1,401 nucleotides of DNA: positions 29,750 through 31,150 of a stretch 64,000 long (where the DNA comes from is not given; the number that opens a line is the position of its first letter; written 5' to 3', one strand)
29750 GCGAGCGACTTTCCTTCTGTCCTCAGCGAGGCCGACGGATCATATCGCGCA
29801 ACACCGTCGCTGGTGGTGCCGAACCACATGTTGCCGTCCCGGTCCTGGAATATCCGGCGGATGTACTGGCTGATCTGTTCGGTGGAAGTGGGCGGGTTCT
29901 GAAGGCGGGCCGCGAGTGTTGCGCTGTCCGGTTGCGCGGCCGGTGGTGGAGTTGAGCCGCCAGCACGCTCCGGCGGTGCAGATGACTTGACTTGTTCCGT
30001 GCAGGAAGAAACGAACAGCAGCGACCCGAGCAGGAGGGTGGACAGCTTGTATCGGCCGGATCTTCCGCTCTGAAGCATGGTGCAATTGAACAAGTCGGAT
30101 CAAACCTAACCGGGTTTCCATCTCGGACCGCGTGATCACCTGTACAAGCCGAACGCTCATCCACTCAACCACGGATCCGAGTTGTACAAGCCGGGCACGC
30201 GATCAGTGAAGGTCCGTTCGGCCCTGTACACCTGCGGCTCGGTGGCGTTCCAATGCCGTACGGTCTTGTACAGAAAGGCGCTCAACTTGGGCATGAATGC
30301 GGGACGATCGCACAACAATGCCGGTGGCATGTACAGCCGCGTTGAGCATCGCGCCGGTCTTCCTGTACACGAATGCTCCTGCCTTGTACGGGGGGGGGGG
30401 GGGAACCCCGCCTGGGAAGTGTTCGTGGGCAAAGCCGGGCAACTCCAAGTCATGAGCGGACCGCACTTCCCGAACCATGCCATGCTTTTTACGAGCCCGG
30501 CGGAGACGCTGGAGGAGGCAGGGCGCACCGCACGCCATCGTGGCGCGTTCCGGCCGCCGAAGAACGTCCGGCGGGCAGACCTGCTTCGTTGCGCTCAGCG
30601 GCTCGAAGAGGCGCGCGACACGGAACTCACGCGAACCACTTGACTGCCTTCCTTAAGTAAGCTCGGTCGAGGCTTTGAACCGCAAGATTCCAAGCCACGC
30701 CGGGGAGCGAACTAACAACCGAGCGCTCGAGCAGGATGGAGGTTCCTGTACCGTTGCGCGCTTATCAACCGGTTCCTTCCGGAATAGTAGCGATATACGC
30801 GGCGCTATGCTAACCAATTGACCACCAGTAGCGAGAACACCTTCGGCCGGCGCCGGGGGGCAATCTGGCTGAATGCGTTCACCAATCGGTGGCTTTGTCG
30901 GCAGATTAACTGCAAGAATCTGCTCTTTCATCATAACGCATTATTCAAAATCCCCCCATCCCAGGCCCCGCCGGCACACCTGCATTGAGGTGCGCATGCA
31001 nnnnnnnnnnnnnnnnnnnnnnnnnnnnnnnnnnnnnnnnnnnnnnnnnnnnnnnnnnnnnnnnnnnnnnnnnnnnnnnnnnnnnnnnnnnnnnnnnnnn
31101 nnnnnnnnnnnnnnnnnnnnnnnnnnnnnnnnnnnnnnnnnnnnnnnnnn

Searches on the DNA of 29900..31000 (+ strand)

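Call 70: search_dna_similar(query=window:29934-30944:+, collection=plasmids, mode=distant, max_rows=8)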
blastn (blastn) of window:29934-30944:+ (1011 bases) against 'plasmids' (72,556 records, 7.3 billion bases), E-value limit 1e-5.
No match.

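Call 71: search_rna_families(source=window, start=29900, end=31000, threshold=evalue, max_evalue=1)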
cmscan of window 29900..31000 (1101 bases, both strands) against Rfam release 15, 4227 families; matches with E-value up to 1: 0.
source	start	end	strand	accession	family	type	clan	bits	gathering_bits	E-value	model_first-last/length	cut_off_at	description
